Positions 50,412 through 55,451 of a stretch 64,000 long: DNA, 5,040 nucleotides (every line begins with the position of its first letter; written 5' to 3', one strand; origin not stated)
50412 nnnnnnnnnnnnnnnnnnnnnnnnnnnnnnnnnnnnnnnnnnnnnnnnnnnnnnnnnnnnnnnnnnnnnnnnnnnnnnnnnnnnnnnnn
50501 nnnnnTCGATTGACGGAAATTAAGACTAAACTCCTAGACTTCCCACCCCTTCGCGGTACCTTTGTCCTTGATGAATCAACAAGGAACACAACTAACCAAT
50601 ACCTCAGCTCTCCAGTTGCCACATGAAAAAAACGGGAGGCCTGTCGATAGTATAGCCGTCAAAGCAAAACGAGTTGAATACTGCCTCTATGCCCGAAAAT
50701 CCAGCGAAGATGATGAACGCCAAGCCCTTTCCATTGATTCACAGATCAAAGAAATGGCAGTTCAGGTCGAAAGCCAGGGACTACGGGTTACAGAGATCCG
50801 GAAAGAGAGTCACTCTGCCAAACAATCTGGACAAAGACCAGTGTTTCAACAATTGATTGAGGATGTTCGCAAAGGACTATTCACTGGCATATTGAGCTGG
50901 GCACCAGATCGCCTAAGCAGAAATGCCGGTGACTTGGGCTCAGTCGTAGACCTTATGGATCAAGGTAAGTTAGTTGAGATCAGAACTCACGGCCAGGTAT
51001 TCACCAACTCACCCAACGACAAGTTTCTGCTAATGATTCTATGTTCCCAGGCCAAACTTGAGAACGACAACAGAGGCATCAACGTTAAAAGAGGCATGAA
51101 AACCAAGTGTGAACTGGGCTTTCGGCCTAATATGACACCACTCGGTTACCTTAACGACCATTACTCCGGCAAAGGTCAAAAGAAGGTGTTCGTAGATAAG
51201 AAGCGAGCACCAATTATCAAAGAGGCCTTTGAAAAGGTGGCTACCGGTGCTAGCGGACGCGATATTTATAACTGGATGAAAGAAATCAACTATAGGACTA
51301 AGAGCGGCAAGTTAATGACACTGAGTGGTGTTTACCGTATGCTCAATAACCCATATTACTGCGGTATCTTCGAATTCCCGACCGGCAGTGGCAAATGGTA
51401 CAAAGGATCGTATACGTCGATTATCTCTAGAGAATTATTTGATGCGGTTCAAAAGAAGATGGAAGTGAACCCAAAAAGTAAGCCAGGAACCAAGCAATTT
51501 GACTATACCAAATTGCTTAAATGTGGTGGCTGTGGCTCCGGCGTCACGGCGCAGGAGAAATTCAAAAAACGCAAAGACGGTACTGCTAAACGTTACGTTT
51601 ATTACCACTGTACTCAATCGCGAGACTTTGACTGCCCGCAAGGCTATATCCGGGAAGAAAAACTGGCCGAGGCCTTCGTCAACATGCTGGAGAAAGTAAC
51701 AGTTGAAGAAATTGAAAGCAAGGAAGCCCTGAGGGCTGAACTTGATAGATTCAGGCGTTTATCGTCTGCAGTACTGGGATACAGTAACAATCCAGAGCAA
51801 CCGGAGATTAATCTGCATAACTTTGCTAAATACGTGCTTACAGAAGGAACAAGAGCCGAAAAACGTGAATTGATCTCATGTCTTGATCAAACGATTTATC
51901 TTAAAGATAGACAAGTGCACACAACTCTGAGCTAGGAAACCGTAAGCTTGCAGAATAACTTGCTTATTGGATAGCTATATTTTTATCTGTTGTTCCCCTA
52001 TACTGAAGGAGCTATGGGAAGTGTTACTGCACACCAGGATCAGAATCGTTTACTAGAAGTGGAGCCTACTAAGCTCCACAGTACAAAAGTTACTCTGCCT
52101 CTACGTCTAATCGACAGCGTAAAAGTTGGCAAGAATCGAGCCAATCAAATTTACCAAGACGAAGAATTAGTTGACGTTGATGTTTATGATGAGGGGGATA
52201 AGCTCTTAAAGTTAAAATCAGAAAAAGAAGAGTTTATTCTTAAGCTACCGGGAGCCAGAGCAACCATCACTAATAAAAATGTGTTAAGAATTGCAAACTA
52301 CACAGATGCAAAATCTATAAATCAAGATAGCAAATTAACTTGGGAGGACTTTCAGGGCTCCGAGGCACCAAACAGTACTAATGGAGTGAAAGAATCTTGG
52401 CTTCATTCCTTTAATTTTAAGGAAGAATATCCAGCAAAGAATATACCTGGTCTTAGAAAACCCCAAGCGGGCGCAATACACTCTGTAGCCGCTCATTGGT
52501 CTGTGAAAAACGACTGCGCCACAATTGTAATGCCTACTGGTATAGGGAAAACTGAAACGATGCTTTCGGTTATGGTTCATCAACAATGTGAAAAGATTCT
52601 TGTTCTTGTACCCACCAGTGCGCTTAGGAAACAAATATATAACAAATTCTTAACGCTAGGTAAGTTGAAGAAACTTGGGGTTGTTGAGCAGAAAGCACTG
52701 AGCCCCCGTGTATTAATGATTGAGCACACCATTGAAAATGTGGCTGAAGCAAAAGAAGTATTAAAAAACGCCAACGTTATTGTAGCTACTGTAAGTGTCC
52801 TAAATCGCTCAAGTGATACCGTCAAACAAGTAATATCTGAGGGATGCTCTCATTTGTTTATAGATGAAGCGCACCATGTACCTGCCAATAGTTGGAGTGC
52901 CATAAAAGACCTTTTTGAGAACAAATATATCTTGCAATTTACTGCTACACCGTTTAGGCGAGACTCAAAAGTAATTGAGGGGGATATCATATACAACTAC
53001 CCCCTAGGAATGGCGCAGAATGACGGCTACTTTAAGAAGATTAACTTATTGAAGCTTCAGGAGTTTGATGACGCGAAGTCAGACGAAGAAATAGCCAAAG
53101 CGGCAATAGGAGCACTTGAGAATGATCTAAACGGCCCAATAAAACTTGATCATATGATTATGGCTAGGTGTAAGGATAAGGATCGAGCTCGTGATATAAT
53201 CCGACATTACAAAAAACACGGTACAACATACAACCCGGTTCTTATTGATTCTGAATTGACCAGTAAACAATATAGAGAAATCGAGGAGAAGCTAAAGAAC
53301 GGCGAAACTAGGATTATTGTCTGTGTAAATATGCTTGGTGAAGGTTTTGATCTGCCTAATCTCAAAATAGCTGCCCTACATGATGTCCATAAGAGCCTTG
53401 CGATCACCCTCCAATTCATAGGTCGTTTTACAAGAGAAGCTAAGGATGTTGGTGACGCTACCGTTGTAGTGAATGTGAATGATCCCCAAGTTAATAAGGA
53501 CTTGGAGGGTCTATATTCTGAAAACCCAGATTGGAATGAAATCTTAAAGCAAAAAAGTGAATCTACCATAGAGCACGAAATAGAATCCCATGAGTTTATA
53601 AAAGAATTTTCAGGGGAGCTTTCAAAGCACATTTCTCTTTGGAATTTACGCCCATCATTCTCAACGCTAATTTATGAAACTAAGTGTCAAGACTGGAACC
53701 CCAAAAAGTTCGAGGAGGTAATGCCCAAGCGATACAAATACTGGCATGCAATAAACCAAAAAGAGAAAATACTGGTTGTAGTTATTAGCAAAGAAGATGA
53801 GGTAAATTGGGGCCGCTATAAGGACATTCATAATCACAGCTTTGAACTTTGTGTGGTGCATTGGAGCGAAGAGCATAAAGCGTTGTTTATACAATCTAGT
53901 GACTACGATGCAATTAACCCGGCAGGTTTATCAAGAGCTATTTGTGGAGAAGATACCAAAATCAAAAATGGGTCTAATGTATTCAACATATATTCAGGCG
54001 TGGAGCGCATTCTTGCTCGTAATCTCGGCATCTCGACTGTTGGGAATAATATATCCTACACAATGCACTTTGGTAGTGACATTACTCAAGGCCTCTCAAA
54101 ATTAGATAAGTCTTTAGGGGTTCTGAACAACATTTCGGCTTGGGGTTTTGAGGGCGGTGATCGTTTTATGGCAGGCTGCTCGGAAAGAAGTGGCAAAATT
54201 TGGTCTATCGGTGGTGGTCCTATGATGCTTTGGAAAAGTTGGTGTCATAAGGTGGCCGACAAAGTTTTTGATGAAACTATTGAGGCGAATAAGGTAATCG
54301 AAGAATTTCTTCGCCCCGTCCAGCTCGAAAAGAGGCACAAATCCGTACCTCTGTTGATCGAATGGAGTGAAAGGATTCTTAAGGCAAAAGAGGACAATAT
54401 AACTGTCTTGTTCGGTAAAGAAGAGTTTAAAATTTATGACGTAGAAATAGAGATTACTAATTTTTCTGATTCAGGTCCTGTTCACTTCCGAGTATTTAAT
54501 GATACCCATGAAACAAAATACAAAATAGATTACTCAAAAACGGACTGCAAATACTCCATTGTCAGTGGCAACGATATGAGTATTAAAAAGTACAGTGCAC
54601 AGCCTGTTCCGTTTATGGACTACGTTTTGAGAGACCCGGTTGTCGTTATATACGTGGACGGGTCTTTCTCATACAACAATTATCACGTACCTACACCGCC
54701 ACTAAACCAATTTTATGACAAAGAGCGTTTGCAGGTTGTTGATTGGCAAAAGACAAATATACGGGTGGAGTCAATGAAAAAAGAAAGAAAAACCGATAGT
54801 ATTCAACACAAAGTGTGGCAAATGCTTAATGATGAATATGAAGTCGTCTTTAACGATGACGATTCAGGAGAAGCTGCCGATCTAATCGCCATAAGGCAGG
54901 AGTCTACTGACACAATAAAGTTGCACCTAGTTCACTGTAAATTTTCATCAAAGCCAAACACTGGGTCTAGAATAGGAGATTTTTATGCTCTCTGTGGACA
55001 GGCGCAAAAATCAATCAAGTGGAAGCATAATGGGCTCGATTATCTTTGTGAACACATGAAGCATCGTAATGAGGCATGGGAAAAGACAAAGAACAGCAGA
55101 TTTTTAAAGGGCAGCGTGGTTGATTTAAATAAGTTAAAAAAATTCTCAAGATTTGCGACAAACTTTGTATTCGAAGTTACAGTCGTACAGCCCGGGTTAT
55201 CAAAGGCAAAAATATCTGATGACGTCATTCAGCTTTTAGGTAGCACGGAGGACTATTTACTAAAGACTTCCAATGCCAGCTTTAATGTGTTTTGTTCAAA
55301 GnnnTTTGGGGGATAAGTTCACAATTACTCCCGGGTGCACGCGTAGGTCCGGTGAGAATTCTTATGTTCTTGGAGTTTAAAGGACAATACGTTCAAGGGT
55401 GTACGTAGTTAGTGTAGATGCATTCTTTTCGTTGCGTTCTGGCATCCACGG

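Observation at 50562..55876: Candidate defence island: serine recombinase plus a 1,100-aa SF2 helicase with an uncharacterised 600-aa C-terminal half, bounded by tRNA-Ser(UGA)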

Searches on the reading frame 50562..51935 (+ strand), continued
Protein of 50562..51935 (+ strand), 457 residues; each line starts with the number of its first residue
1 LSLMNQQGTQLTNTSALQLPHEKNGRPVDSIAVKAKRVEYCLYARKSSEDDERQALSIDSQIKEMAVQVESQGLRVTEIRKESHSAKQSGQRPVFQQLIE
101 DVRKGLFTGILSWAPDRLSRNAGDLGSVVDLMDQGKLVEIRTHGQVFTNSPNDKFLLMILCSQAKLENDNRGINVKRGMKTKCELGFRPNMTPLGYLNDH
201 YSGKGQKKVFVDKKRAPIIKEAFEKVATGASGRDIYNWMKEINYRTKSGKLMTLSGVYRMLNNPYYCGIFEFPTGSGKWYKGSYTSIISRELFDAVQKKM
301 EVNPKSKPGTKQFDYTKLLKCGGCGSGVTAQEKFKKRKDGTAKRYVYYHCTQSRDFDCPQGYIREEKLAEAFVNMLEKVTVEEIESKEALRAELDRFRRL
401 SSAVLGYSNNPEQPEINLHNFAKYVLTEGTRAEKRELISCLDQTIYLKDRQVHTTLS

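Call 76: find_encoding_contigs(protein=P0123, flank=10000, max_places=2)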
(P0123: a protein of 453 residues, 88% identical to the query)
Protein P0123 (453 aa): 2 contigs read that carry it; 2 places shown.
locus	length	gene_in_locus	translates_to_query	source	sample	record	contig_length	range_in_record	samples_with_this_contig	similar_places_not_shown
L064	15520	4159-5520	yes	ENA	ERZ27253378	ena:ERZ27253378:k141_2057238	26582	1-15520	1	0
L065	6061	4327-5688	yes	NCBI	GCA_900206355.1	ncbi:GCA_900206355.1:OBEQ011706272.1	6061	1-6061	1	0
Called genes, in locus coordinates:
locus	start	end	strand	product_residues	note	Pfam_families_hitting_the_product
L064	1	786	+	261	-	?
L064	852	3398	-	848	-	-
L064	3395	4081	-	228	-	-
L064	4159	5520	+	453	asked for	PF00239:Resolvase, PF07508:Recombinase, PF13408:Zn_ribbon_recom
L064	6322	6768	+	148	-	-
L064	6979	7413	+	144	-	PF13577:SnoaL_4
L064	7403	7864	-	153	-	-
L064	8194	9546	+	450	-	PF00206:Lyase_1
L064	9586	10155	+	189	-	PF00583:Acetyltransf_1, PF13508:Acetyltransf_7 (weak)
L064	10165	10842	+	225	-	PF00702:Hydrolase, PF12710:HAD, PF13419:HAD_2, PF13242:Hydrolase_like (weak)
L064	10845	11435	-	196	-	PF02525:Flavodoxin_2, PF03358:FMN_red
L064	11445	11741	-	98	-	PF12840:HTH_20, PF01022:HTH_5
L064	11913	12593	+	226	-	PF07099:DUF1361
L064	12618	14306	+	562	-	PF03485:Arg_tRNA_synt_N, PF00750:tRNA-synt_1d, PF05746:DALR_1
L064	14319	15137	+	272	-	-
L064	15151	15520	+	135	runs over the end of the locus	PF01641:SelR, PF24046:At4g08330 (faint)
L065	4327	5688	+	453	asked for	PF00239:Resolvase, PF07508:Recombinase, PF13408:Zn_ribbon_recom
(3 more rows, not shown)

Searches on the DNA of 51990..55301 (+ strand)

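Call 58: search_dna_similar(query=L030:8363-11644:+, collection=ecoli_genomes, mode=near, max_rows=15, rows=spread)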
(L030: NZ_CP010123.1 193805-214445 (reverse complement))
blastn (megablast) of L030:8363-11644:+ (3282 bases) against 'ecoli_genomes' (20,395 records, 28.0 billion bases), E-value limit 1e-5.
Records with a match: 16; places in all: 17; records where one place covers at least 80% of the query: 15.
Genomes with a match: 16 of 5426; with a place that covers at least 80% of the query: 15. Places per genome that has any: lowest 1, median 1, highest 2. On chromosomes: 16 places; on plasmids: 1.
Best place of each record, by identity: >=99% 9; 95-99% 4; 90-95% 3.
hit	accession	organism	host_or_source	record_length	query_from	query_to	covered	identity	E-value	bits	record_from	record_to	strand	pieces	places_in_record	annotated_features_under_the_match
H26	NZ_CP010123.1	Escherichia coli strain C5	cow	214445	1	3282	100%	100.0%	0e+0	6061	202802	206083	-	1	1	DEAD/DEAH box helicase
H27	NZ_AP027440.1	Escherichia coli strain EC556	Sus scrofa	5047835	1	3282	100%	100.0%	0e+0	6061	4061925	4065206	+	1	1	DEAD/DEAH box helicase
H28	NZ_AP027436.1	Escherichia coli strain EC571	Sus scrofa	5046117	1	3282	100%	100.0%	0e+0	6061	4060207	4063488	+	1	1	DEAD/DEAH box helicase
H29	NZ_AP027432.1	Escherichia coli strain EC581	Sus scrofa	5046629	1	3282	100%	100.0%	0e+0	6061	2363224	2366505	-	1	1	DEAD/DEAH box helicase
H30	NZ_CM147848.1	Escherichia coli strain 52F4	Calf of Bos taurus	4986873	1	3282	100%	100.0%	0e+0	6056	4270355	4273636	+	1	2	DEAD/DEAH box helicase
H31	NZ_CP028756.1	Escherichia coli strain A19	Vampire bat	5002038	1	3282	100%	99.9%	0e+0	6045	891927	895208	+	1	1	DEAD/DEAH box helicase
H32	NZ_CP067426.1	Escherichia coli O22:H8 strain 154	Rectal swab of live bovine cattle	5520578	1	3282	100%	99.8%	0e+0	6034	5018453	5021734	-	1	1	DEAD/DEAH box helicase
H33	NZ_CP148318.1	Escherichia coli strain Z1323MEC0001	Mammal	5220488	1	3282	100%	99.8%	0e+0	6023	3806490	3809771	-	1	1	DEAD/DEAH box helicase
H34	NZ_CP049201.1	Escherichia coli strain PapRG-04-4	Papio papio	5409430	1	3282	100%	97.6%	0e+0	5618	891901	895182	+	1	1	DEAD/DEAH box helicase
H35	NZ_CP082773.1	Escherichia coli O99:H6 strain CU42ET-1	Homo sapiens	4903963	1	3282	100%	97.2%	0e+0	5546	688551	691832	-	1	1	DEAD/DEAH box helicase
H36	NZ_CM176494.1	Escherichia coli strain Eco_24-2013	canine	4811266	1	3282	100%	96.0%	0e+0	5330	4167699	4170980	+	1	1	DEAD/DEAH box helicase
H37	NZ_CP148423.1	Escherichia coli strain Z1323CEC0015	Chicken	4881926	1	3282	100%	95.2%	0e+0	5179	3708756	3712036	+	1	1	DEAD/DEAH box helicase | hypothetical protein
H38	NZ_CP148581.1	Escherichia coli strain Z1322HEC0002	Homo sapiens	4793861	1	3282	100%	94.7%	0e+0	5103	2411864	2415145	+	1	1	DEAD/DEAH box helicase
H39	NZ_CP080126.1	Escherichia coli strain PK8568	chicken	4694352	1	3282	100%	94.7%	0e+0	5097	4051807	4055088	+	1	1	DEAD/DEAH box helicase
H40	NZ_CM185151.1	Escherichia coli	Human feces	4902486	2919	3281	11%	92.6%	7e-144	521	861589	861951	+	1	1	hypothetical protein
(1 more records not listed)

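Call 59: get_annotated_region(hit=H31, flank=9000)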
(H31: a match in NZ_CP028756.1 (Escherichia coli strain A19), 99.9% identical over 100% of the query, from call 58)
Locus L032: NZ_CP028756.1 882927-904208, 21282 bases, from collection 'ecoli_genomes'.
description: Escherichia coli strain A19 chromosome, complete genome
organism: Escherichia coli strain A19 (NCBI taxid 562)
replicon: chromosome; assembly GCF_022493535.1
host: Vampire bat; source: feces; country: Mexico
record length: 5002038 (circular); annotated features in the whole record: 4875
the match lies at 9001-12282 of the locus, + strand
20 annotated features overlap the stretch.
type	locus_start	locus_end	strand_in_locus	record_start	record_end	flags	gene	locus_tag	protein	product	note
CDS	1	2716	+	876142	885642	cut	cdiA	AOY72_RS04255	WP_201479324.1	contact-dependent inhibition effector tRNA nuclease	-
CDS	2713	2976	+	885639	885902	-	-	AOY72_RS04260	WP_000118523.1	hypothetical protein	-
CDS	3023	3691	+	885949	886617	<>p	-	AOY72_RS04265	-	VENN motif pre-toxin domain-containing protein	incomplete; partial in the middle of a contig; missing N-terminus and C-terminus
CDS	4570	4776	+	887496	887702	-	-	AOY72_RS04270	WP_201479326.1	hypothetical protein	-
CDS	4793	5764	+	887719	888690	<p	-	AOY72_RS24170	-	CdiA family toxin C-terminal domain-containing protein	internal stop; incomplete; partial in the middle of a contig; missing N-terminus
CDS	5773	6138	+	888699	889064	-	cdiI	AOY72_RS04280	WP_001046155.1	ribonuclease toxin immunity protein CdiI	-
CDS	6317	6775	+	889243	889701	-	tnpA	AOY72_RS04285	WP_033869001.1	IS200/IS605-like element IS200C family transposase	-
CDS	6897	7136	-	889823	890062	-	-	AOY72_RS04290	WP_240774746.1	type I toxin-antitoxin system SymE family toxin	-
CDS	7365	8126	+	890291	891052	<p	-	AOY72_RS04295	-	type I restriction-modification enzyme R subunit C-terminal domain-containing protein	incomplete; partial in the middle of a contig; missing N-terminus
CDS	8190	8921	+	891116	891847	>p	-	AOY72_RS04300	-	type I restriction-modification system subunit M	incomplete; partial in the middle of a contig; missing C-terminus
CDS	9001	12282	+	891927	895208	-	-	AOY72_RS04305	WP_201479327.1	DEAD/DEAH box helicase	-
CDS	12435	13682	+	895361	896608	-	-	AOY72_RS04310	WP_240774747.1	hypothetical protein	-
CDS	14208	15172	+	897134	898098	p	-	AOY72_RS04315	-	5'-nucleotidase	frameshifted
CDS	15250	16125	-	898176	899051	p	-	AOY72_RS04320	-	phosphorothioated DNA-binding restriction endonuclease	internal stop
CDS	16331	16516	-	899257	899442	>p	-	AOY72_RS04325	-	integrase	incomplete; partial in the middle of a contig; missing N-terminus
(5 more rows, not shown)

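Call 60: get_annotated_region(hit=H38, flank=9000)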
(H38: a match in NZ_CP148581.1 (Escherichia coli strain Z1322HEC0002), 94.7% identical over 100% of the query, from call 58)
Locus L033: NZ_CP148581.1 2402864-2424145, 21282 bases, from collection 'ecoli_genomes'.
description: Escherichia coli strain Z1322HEC0002 chromosome, complete genome
organism: Escherichia coli strain Z1322HEC0002 (NCBI taxid 562)
replicon: chromosome; assembly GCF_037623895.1
host: Homo sapiens; source: -; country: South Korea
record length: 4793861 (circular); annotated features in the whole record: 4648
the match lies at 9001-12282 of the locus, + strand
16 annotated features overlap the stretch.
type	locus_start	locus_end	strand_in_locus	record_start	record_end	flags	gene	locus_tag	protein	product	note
CDS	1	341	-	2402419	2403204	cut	-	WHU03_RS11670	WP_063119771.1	hypothetical protein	-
CDS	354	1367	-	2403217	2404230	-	-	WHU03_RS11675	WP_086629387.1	GTPase family protein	-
CDS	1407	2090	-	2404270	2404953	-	-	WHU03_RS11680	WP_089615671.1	WYL domain-containing protein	-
CDS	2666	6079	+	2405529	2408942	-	-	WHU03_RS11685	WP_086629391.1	DEAD/DEAH box helicase family protein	-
CDS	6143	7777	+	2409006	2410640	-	-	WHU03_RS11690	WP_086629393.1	type I restriction-modification system subunit M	-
CDS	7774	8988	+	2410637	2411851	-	-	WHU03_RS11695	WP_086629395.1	restriction endonuclease subunit S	-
CDS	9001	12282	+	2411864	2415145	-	-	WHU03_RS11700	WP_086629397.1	DEAD/DEAH box helicase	-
CDS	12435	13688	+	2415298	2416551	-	-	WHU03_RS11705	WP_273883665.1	hypothetical protein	-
CDS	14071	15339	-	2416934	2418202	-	-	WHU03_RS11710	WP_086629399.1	tyrosine-type recombinase/integrase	-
tRNA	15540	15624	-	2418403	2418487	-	-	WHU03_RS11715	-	tRNA-Leu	-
CDS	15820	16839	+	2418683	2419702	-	ahr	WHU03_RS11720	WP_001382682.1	NADPH-dependent aldehyde reductase Ahr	-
CDS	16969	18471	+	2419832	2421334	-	yjgR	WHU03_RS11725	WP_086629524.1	helicase HerA-like C-terminal domain-containing protein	-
CDS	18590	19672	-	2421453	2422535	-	lptG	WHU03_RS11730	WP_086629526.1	LPS export ABC transporter permease LptG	-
CDS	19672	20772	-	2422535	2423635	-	lptF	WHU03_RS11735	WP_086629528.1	LPS export ABC transporter permease LptF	-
CDS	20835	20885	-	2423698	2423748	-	ytgA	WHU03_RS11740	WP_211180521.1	protein YtgA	-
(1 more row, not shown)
